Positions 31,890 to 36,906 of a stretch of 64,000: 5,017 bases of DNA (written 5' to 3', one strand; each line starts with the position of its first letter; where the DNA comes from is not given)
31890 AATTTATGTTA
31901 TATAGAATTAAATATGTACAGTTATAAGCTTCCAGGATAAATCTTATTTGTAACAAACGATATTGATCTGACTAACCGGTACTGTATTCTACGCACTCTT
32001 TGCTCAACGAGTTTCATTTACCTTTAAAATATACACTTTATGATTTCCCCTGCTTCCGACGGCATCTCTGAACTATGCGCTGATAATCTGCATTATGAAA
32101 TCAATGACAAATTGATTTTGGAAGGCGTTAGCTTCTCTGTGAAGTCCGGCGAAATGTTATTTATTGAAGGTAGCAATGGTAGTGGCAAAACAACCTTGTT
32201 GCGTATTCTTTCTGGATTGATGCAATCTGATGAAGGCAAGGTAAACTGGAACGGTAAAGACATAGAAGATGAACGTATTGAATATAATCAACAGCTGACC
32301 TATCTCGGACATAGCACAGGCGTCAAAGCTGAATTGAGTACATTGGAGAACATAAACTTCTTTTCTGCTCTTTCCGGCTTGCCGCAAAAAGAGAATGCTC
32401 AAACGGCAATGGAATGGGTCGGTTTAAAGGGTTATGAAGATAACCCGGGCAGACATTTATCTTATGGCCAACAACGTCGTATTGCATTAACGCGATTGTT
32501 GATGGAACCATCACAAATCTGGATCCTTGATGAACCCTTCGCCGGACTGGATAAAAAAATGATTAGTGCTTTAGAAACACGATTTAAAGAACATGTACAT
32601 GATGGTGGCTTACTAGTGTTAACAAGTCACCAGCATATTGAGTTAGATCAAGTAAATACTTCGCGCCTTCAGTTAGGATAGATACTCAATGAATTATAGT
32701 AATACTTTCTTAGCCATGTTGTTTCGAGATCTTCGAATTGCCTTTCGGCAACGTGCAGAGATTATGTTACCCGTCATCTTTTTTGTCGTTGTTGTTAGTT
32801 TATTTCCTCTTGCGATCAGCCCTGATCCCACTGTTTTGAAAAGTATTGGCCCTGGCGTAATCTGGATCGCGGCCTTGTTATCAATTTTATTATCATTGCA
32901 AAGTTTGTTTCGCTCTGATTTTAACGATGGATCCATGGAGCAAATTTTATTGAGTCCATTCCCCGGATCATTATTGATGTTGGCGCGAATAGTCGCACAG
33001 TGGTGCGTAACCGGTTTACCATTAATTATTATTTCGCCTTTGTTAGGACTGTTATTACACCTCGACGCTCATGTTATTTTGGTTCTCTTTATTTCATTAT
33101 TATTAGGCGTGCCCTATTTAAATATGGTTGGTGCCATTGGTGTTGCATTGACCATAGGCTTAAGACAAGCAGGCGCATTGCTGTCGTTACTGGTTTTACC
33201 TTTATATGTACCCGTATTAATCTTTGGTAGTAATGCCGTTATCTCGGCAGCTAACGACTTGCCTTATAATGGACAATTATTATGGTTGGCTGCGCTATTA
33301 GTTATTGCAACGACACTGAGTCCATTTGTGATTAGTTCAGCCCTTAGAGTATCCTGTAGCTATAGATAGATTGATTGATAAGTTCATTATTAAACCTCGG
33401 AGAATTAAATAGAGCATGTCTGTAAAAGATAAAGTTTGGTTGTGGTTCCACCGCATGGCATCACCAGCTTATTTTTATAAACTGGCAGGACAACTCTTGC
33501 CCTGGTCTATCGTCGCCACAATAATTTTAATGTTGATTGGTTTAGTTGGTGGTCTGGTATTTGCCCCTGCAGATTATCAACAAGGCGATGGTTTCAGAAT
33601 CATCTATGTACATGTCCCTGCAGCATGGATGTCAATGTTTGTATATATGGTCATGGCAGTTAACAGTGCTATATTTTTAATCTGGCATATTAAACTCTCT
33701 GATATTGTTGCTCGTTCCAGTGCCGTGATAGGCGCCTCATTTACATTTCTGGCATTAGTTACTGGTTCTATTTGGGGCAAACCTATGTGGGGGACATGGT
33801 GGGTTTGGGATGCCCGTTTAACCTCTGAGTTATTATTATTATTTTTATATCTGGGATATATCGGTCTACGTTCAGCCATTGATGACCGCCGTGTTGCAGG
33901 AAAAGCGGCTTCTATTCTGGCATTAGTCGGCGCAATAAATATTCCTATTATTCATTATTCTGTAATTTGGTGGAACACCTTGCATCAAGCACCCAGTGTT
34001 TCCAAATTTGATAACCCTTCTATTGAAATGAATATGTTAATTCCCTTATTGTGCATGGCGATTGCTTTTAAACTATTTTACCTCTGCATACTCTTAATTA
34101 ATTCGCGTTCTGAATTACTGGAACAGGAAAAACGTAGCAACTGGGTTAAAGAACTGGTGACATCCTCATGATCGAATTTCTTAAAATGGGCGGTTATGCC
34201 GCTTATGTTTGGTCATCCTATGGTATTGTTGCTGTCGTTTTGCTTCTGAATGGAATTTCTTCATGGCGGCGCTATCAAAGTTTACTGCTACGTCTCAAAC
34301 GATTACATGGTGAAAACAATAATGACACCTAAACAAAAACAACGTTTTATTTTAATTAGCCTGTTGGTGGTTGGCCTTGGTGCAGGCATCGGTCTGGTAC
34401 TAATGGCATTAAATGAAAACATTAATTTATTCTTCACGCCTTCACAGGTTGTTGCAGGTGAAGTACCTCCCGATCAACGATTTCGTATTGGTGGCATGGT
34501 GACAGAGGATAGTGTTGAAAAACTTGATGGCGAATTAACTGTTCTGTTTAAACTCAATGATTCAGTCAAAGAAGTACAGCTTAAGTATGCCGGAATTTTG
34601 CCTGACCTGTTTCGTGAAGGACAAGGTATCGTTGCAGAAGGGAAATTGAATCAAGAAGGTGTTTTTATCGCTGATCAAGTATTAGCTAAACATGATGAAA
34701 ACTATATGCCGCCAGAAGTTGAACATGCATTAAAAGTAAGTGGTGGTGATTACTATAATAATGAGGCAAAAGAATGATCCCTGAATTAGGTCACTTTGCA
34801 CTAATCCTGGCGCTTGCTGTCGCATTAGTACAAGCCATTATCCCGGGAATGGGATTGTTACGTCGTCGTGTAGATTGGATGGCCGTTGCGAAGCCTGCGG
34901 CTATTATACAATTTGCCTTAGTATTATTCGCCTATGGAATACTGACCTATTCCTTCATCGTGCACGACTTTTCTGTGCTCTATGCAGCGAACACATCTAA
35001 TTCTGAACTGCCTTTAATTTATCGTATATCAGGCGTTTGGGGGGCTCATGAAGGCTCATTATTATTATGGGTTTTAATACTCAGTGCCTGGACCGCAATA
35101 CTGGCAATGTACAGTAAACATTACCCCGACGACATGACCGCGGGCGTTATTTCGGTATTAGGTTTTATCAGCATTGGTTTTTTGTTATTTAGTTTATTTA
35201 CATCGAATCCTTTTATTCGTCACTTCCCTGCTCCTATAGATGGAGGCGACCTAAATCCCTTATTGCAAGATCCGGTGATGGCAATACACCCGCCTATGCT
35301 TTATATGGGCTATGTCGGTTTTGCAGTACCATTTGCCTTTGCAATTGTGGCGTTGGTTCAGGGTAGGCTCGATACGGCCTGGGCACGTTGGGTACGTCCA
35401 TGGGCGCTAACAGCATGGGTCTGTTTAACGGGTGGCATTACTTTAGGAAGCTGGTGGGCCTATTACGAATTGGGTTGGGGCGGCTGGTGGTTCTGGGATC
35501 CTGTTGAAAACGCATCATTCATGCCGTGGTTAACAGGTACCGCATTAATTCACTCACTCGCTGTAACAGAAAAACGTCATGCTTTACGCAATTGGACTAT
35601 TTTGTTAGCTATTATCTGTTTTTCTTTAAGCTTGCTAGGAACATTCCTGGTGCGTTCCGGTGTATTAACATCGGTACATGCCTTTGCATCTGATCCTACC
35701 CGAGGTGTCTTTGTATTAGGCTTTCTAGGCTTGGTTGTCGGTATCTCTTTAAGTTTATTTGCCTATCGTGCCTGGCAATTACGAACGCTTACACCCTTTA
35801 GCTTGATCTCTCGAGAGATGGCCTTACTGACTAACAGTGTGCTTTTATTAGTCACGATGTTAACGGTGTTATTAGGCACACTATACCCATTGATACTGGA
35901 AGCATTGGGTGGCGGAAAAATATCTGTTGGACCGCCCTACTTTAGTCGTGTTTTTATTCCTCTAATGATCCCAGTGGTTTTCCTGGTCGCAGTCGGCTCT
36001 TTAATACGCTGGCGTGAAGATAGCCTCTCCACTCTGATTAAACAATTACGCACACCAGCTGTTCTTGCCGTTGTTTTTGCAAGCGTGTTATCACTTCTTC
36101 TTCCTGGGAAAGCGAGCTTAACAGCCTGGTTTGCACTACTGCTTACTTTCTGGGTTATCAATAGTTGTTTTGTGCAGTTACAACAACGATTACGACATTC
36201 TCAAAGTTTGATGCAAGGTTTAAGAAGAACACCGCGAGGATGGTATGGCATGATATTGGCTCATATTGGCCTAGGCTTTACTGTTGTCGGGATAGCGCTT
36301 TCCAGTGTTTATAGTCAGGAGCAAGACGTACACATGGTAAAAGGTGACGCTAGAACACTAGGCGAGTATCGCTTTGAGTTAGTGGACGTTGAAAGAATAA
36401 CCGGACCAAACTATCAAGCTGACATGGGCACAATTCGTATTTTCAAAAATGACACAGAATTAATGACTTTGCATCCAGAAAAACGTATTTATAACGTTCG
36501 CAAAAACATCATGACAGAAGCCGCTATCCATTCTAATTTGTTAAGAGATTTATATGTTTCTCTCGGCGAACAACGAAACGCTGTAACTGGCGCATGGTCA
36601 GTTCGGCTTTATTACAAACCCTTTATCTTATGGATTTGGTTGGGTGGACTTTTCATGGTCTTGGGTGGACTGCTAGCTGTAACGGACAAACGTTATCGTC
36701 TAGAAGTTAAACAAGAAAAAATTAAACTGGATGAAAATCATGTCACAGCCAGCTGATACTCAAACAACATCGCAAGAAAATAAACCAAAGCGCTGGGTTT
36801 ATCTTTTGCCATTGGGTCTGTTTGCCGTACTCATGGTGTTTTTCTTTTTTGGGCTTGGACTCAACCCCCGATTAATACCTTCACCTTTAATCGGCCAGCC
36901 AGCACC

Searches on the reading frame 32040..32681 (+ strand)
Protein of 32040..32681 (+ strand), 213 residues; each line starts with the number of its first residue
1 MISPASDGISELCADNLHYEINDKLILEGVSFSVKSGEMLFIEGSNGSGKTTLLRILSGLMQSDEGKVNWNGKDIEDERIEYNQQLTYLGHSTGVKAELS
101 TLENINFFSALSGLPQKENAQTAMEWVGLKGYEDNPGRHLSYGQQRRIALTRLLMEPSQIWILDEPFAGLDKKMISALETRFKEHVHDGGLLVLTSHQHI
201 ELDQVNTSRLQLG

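Call 73: search_protein_families(library=pfam, proteins=[window:32040-32681:+], max_evalue=1e-8)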
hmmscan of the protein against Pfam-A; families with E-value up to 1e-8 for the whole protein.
window:32040-32681:+ (213 aa): 2 families
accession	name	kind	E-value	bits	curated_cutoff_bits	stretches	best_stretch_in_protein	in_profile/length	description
PF00005.33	ABC_tran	-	5.6e-34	118.1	25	1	27-168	1-137/137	ABC transporter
PF13304.12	AAA_21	-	2.3e-09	38.2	27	0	43-81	5-48/304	AAA domain, putative AbiEii toxin, Type IV TA system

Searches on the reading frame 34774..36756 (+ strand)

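Call 4: search_protein_families(library=pfam, proteins=[window:34774-36756:+])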
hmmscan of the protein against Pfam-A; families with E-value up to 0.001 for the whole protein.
window:34774-36756:+ (660 aa): 2 families
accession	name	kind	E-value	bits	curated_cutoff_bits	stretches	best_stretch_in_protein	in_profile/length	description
PF16327.10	CcmF_C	-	4.3e-118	394.7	28.7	1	315-639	1-323/323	Cytochrome c-type biogenesis protein CcmF C-terminal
PF01578.25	Cytochrom_C_asm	-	1.6e-51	175.4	29.9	1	89-295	1-206/212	Cytochrome C assembly protein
